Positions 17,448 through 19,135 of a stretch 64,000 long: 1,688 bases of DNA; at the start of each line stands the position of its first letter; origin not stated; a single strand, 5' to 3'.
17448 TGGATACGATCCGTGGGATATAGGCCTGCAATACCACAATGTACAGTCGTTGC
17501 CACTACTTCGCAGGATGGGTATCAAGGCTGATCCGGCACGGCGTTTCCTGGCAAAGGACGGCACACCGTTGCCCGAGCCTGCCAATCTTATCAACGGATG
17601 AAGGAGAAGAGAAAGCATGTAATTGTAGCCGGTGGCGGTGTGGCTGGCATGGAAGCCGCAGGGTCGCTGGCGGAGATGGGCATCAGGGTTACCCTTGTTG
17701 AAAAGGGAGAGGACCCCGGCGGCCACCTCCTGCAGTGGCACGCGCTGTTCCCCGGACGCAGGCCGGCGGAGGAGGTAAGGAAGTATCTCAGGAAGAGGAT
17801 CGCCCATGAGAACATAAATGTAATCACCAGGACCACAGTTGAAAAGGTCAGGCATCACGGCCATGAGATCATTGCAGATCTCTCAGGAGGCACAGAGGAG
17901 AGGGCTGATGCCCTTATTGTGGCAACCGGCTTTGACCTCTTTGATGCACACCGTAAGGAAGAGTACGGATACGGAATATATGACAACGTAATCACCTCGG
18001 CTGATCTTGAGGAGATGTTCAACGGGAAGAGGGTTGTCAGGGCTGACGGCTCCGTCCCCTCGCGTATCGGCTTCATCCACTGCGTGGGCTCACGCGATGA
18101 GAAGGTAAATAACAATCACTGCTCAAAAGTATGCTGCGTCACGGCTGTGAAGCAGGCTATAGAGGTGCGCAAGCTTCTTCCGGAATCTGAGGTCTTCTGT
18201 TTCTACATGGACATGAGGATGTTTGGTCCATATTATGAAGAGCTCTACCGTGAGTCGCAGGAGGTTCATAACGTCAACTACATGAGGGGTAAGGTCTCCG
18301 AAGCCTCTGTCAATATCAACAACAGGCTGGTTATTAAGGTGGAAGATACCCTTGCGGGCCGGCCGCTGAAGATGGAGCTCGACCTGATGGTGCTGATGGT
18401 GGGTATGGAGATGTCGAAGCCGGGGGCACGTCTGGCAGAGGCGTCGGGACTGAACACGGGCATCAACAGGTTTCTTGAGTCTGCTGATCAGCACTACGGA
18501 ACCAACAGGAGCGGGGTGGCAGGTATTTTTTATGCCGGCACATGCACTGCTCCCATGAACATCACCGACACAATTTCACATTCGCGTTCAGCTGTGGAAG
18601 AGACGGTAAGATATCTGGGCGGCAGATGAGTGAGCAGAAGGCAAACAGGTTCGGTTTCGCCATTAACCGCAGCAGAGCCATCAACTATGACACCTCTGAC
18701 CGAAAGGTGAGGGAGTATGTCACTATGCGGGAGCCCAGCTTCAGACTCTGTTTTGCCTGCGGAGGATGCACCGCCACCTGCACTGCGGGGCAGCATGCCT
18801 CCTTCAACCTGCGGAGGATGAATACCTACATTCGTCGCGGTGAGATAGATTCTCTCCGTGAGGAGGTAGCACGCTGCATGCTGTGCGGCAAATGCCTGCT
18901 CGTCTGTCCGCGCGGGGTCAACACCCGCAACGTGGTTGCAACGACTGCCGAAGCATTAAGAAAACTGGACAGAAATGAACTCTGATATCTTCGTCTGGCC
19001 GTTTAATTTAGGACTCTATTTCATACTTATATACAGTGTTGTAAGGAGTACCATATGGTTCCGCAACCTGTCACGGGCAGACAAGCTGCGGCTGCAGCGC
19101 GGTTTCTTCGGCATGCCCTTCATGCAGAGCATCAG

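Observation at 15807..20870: Orphan, translationally coupled Hdr-like five-gene redox cassette in a saccharolytic Bacteroidota setting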

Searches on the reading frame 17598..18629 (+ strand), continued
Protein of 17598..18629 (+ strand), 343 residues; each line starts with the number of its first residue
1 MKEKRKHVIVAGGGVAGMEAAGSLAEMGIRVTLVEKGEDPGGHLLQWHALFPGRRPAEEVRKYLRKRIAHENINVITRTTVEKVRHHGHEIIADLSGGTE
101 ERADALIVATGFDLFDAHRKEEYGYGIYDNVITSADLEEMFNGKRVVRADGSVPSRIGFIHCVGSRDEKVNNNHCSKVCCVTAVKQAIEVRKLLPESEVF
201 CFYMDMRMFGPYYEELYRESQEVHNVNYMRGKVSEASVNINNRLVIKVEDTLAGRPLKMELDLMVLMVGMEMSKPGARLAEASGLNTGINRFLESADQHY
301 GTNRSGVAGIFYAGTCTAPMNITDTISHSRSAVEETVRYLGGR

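Call 45: search_solved_structures(query=window:17598-18629:+, max_evalue=1e-40, show_alignments=3)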
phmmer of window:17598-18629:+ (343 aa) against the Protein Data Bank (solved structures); distinct sequences matched with E-value up to 1e-40: 6.
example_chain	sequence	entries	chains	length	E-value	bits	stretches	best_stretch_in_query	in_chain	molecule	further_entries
9sfi_A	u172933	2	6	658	8.4e-60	206.1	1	104-333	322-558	CoB--CoM heterodisulfide reductase iron-sulfur subunit A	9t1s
5odc_A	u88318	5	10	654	4.4e-56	193.9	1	102-333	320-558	Heterodisulfide reductase, subunit A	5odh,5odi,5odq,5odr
6tjr_A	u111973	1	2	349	5.1e-55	190.4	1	6-333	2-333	Fumarate reductase/succinate dehydrogenase flavoprotein domain protein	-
8rvv_A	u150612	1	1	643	1.6e-54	188.8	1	103-333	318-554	H(2):CoB-CoM heterodisulfide,ferredoxin reductase subunit A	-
8rvu_a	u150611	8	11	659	1.7e-54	188.7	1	103-333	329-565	H(2):CoB-CoM heterodisulfide,ferredoxin reductase subunit A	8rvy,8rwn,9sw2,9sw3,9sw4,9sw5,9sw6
7bkb_A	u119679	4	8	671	2e-48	168.7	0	105-333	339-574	CoB--CoM heterodisulfide reductase iron-sulfur subunit A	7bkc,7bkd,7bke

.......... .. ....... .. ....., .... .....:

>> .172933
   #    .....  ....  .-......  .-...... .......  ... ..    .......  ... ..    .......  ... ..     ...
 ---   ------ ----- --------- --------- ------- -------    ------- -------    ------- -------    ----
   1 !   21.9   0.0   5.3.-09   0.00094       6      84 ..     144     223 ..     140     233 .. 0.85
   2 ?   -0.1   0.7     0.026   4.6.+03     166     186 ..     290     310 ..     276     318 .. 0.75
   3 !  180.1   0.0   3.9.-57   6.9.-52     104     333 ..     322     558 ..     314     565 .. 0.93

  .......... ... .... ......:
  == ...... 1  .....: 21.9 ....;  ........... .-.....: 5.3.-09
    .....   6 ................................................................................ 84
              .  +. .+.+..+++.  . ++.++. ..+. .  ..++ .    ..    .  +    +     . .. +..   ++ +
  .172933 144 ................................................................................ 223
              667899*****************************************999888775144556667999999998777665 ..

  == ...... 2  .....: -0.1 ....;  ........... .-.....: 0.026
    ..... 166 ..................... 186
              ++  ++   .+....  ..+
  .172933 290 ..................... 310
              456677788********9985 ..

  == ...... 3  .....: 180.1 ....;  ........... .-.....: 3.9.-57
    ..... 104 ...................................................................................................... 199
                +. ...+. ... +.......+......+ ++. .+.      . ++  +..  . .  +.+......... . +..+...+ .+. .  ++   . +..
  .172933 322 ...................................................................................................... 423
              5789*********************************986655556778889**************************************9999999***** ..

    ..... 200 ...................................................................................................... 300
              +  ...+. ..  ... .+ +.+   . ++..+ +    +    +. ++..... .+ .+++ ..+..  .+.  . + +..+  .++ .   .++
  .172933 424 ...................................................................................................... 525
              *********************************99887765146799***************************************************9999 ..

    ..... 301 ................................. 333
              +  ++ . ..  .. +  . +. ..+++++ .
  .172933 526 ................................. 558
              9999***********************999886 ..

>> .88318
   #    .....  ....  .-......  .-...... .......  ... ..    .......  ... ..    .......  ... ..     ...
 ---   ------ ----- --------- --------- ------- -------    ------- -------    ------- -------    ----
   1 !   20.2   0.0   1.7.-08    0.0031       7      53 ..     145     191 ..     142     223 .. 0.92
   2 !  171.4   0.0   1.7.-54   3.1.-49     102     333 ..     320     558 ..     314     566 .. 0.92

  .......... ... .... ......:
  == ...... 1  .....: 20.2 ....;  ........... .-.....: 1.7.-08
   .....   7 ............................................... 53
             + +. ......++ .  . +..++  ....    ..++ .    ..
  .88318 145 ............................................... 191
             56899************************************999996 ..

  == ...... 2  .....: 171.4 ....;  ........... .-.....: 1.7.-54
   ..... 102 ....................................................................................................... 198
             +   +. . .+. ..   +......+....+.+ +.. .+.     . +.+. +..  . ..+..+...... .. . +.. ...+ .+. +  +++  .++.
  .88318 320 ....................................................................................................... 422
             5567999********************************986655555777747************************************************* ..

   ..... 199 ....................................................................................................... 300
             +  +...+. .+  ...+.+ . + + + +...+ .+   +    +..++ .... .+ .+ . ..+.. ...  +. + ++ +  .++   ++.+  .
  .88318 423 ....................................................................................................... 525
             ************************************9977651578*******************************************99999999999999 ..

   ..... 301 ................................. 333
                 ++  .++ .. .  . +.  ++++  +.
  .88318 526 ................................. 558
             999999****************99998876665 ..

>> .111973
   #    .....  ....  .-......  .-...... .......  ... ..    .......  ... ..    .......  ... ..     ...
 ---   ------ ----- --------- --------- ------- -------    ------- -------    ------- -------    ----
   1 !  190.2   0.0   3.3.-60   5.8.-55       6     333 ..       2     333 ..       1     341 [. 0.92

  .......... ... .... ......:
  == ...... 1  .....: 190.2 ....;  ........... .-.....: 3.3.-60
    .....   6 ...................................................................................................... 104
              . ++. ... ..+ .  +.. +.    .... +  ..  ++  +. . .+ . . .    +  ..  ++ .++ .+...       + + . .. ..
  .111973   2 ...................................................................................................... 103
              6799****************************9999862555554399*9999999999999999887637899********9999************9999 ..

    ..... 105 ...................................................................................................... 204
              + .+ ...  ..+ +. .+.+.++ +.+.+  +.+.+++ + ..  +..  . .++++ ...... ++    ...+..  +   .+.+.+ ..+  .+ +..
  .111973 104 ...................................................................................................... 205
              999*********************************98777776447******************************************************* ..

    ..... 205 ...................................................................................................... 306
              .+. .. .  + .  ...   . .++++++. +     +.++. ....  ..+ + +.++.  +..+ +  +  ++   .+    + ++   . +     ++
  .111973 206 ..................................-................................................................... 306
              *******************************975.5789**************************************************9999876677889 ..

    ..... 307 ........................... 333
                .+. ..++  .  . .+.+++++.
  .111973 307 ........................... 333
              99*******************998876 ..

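Call 54: find_related_loci(query=A2, collection=metagenome_contigs, flank=8000)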
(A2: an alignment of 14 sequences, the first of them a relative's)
Query A2 (351 aa) in metagenome_contigs; peptide patterns used: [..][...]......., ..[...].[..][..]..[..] (x = any residue, [..] = any of these).
600 stretches matched a pattern (row limit reached: there are more); 595 encode a relative of the query (tblastn E <= 1e-3); the best 80 are kept; 80 distinct loci.
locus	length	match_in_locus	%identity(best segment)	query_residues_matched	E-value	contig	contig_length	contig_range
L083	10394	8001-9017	58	9-347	7e-137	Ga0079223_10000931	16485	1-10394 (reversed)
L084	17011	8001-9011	50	10-346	9e-113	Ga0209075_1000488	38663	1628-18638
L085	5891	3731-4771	46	1-349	2e-104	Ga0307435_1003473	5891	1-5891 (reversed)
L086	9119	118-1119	47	9-346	8e-102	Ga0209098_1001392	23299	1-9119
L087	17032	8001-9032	45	3-349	2e-100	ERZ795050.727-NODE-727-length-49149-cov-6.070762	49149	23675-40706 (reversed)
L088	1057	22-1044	47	5-348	1e-109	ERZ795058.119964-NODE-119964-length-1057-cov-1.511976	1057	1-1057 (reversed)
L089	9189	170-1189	46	6-348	2e-99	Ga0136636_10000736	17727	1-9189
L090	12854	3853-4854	47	9-346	2e-99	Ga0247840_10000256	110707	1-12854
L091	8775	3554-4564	47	9-348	3e-99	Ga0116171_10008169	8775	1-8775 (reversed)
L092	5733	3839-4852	46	9-348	1e-98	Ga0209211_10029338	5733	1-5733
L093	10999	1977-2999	46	1-347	1e-98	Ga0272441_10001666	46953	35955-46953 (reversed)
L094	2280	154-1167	45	9-349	4e-103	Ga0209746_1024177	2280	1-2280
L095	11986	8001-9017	47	9-350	2e-98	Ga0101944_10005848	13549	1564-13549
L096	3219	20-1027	46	11-349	4e-100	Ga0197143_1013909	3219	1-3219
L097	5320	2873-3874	47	11-347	6e-98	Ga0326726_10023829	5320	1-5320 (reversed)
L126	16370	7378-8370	45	9-346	5e-94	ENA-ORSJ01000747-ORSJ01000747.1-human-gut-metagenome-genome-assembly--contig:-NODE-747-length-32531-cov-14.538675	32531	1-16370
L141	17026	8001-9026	42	8-351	4e-93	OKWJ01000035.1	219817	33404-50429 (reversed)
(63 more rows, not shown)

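Call 83: search_protein_families(library=pfam, proteins=[L126:1336-2475:+, L126:2402-4189:+, L126:10954-12549:-, L126:12936-13556:-, L126:14150-14830:-, L141:5246-5824:-, L141:4307-5029:-, L141:11339-12439:-, L141:12607-13749:-, L141:13749-15107:-], max_evalue=0.00001)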
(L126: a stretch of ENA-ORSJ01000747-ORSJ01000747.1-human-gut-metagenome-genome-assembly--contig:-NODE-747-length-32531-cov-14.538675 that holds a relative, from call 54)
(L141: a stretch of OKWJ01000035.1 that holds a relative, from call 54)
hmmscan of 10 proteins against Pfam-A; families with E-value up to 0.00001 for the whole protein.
L126:1336-2475:+ (379 aa): 3 families
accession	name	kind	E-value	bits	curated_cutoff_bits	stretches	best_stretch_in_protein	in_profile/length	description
PF00578.27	AhpC-TSA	-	6.1e-12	46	26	1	246-362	6-123/124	AhpC/TSA family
PF13905.12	Thioredoxin_8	-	4e-09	37.1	27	1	265-360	1-94/94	Thioredoxin-like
PF08534.16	Redoxin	-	2e-06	28.1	26.6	1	246-368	7-136/148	Redoxin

L126:2402-4189:+ (595 aa): 1 family
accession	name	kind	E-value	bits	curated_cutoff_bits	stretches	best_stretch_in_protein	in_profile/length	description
PF00303.24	Thymidylat_synt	-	1.5e-117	391.9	24.3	1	300-594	1-265/266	Thymidylate synthase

L126:10954-12549:- (531 aa): 2 families
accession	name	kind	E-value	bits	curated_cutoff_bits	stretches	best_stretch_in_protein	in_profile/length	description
PF00239.26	Resolvase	-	5.2e-18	66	23.3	1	24-172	1-145/145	Resolvase, N terminal domain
PF07508.19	Recombinase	-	7.4e-10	39.4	21.1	1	195-279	2-102/102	Recombinase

L126:12936-13556:- (206 aa): 1 family
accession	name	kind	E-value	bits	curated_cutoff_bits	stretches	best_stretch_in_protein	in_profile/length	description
PF00239.26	Resolvase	-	3.2e-31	108.8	23.3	1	4-153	1-144/145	Resolvase, N terminal domain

L126:14150-14830:- (226 aa): 2 families
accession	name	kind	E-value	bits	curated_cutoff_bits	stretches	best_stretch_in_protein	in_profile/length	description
PF13568.12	OMP_b-brl_2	-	7.6e-13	49.3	27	1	20-190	2-173/175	Outer membrane protein beta-barrel domain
PF13505.12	OMP_b-brl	-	1.8e-10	41.7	28.7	1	7-226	2-175/175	Outer membrane protein beta-barrel domain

L141:5246-5824:- (192 aa): 3 families
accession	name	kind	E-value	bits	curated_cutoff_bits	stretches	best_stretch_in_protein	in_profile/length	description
PF02915.23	Rubrerythrin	-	9.9e-28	97.7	22.8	1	13-140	2-137/137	Rubrerythrin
PF21349.2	RUBY_RBDX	-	4e-11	42.6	26.5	1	157-186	1-30/30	Rubrerythrin, rubredoxin-like domain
PF00210.30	Ferritin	-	1.6e-08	35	24.5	1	12-144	2-140/142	Ferritin-like domain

L141:4307-5029:- (240 aa): 0 families

L141:11339-12439:- (366 aa): 1 family
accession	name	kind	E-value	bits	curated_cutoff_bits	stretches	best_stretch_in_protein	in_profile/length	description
PF04166.17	PdxA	-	3.5e-68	230.5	27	1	33-320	1-286/286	Pyridoxal phosphate biosynthetic protein PdxA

L141:12607-13749:- (380 aa): 7 families
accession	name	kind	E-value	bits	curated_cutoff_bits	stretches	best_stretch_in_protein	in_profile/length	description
PF08534.16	Redoxin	-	1.6e-19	70.6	26.6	1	238-369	2-138/148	Redoxin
PF00578.27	AhpC-TSA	-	3e-18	66.4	26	1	238-360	1-122/124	AhpC/TSA family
PF13905.12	Thioredoxin_8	-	2.6e-14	53.8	27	1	262-359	1-94/94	Thioredoxin-like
PF14289.11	DUF4369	-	2.3e-10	41.3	25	1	24-127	1-90/91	Domain of unknown function (DUF4369)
PF00085.26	Thioredoxin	-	7.5e-09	36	23.5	1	263-304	19-60/103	Thioredoxin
PF13098.12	Thioredoxin_2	-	7e-08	33.2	27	1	262-367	5-95/104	Thioredoxin-like domain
PF00255.25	GSHPx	-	8.4e-07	29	27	1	244-300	3-58/108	Glutathione peroxidase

L141:13749-15107:- (452 aa): 4 families
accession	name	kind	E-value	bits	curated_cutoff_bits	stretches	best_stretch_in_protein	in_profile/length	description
PF13098.12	Thioredoxin_2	-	1.5e-13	51.4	27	1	38-128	1-101/104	Thioredoxin-like domain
PF00085.26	Thioredoxin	-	2.4e-10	40.8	23.5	1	38-113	14-84/103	Thioredoxin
PF03190.21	Thioredox_DsbH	-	1.2e-08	35.5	27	1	32-126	27-126/163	Protein of unknown function, DUF255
PF13899.12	Thioredoxin_7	-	7.8e-08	32.8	27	1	31-109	6-82/83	Thioredoxin-like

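Call 90: search_protein_families(library=ncbifam, proteins=[L081:11519-12805:+, L081:10641-11513:+, L081:7824-8870:+], max_evalue=0.00001)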
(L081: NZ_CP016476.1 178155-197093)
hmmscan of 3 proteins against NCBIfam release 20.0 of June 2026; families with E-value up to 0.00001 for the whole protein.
L081:11519-12805:+ (428 aa): 3 families
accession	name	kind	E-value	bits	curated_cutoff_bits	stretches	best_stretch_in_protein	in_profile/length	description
NF049943.1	SQR_III_seleno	exception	1.5e-23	83.3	525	1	3-293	2-288/406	type III sulfide quinone reductase, selenoprotein subtype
TIGR03169.1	Nterm_to_SelD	hypoth_equivalog_domain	1.6e-18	67.2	310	1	29-301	27-288/365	pyridine nucleotide-disulfide oxidoreductase family protein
NF008841.0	PRK11883.1-1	equivalog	7e-07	28.5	517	0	3-35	5-37/453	protoporphyrinogen oxidase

L081:10641-11513:+ (290 aa): 6 families
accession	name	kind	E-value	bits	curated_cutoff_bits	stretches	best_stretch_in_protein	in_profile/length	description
NF042965.1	MFR_anch_SdhE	equivalog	1.2e-58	198.9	500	1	2-278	2-277/282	8-methylmenaquinol:fumarate reductase membrane anchor subunit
TIGR03288.1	CoB_CoM_SS_B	equivalog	7.3e-56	189.5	345.15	1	2-286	1-290/290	CoB--CoM heterodisulfide reductase subunit B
NF041780.1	hetero_SS_HdrB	equivalog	2.1e-26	93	450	1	18-284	21-303/304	ferredoxin:CoB-CoM heterodisulfide reductase subunit HdrB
NF045670.1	quin_L_LdhH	equivalog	1.4e-11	43.4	800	1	2-233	468-685/706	L-lactate dehydrogenase (quinone) large subunit LdhH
NF004898.0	PRK06259.1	equivalog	5.5e-10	38.5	385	1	2-234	263-464/488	fumarate reductase (CoM/CoB) subunit TfrB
NF008434.0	PRK11274.1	equivalog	4.8e-06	25.8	333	0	3-84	305-388/409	glycolate oxidase subunit GlcF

L081:7824-8870:+ (348 aa): 4 families
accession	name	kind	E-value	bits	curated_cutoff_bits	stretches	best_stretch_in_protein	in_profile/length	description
NF041780.1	hetero_SS_HdrB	equivalog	1.7e-47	162.2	450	1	31-329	9-303/304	ferredoxin:CoB-CoM heterodisulfide reductase subunit HdrB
TIGR03288.1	CoB_CoM_SS_B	equivalog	1.9e-34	119.3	345.15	1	30-329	4-288/290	CoB--CoM heterodisulfide reductase subunit B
NF042965.1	MFR_anch_SdhE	equivalog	4.8e-19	69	500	1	30-320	5-274/282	8-methylmenaquinol:fumarate reductase membrane anchor subunit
NF045670.1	quin_L_LdhH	equivalog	5.7e-07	28.2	800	1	24-277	465-685/706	L-lactate dehydrogenase (quinone) large subunit LdhH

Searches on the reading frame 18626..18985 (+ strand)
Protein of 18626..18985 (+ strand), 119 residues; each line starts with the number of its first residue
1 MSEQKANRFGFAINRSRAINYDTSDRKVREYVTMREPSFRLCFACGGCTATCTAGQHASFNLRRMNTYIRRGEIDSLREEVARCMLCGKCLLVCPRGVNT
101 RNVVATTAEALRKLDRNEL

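Call 3: search_protein_families(library=pfam, proteins=[window:18626-18985:+], max_evalue=0.01)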
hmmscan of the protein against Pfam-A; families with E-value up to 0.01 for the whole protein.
window:18626-18985:+ (119 aa): 12 families
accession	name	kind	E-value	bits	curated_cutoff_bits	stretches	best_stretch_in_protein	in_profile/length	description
PF13187.11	Fer4_9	-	7.1e-08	32.8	27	1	42-97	2-50/52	4Fe-4S dicluster domain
PF13183.11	Fer4_8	-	1.4e-07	32.4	27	1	41-98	4-68/68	4Fe-4S dicluster domain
PF13484.11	Fer4_16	-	5.7e-07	30.7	30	1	83-99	1-17/66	4Fe-4S double cluster binding domain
PF13534.11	Fer4_17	-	5.8e-07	30.4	22.2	1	42-99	2-61/61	4Fe-4S dicluster domain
PF13237.11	Fer4_10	-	8.1e-07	29.3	25.5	1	40-95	7-53/53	4Fe-4S dicluster domain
PF12838.12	Fer4_7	-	8.8e-07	29.7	27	1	42-98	2-52/52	4Fe-4S dicluster domain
PF25160.1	LdpA_Fe-S-bd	-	2.6e-05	24.4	27.6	0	80-97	24-41/49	LdpA Fe-S cluster-binding domain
PF13746.11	Fer4_18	-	0.001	19.7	27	1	76-103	53-80/114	4Fe-4S dicluster domain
PF12800.12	Fer4_4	-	0.0013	19.4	24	0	83-97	3-17/17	4Fe-4S binding domain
PF12797.12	Fer4_2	-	0.0013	19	24.5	1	81-95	7-21/22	4Fe-4S binding domain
PF00037.32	Fer4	-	0.0042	17.3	21.1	1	83-97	7-21/24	4Fe-4S binding domain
PF14697.11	Fer4_21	-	0.0078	16.8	35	0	82-97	6-22/59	4Fe-4S dicluster domain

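Call 4: search_protein_families(library=ncbifam, proteins=[window:18626-18985:+], max_evalue=0.01)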
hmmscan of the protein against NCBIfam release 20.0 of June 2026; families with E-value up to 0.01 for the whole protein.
window:18626-18985:+ (119 aa): 29 families (the best 25 are shown)
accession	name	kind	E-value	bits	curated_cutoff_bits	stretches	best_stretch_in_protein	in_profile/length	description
TIGR03290.1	CoB_CoM_SS_C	equivalog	6.2e-09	36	160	1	40-107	2-71/144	CoB--CoM heterodisulfide reductase subunit C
NF041890.1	hdrC_Methbact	equivalog_domain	5.9e-08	32.5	270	1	38-103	27-93/192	ferredoxin:CoB-CoM heterodisulfide reductase subunit HdrC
NF041779.1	hetero_SS_HdrC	equivalog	3.3e-07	30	350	1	39-105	30-97/198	ferredoxin:CoB-CoM heterodisulfide reductase subunit HdrC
TIGR00314.1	cdhA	equivalog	4.5e-07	28.1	781.3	1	38-111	397-466/784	CO dehydrogenase/acetyl-CoA synthase complex subunit alpha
TIGR01971.1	NuoI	subfamily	2.3e-06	27.2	113.05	1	34-97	36-96/121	NADH-quinone oxidoreductase, chain I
TIGR02512.1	FeFe_hydrog_A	subfamily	2.7e-06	26.5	405.95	1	41-111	8-80/375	[FeFe] hydrogenase, group A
NF040762.1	Hydr_FeFe_Clost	exception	5.2e-06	25.3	900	1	41-111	145-217/572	ferredoxin hydrogenase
NF040763.1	FeFe_hydrog_A6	exception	6.4e-06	24.8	765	1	29-108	136-215/571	NADH-dependent [FeFe] hydrogenase, group A6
NF038018.1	qmoC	equivalog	1.3e-05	24.8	300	1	36-107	14-87/360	quinone-interacting membrane-bound oxidoreductase complex subunit QmoC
NF045874.1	Vhu_polyferre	exception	1.6e-05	23.9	600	1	32-96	284-343/381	F420-non-reducing hydrogenase associated-polyferredoxin VhuB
NF004898.0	PRK06259.1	equivalog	3.3e-05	22.7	385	1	37-114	131-215/488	fumarate reductase (CoM/CoB) subunit TfrB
NF009053.0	PRK12387.1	subfamily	9e-05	22.3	204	1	37-97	35-88/180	formate hydrogenlyase complex iron-sulfur subunit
NF006183.0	PRK08318.1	equivalog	0.00013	20.9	335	1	29-96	331-391/422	NAD-dependent dihydropyrimidine dehydrogenase subunit PreA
NF042909.1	FMH_DH_FwdF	exception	0.0002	20.6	375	1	40-97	15-70/336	tungsten-dependent formylmethanofuran dehydrogenase subunit FwdF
NF004544.0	PRK05888.2-6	equivalog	0.00025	20.6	457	1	32-96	72-133/220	NADH-quinone oxidoreductase subunit NuoI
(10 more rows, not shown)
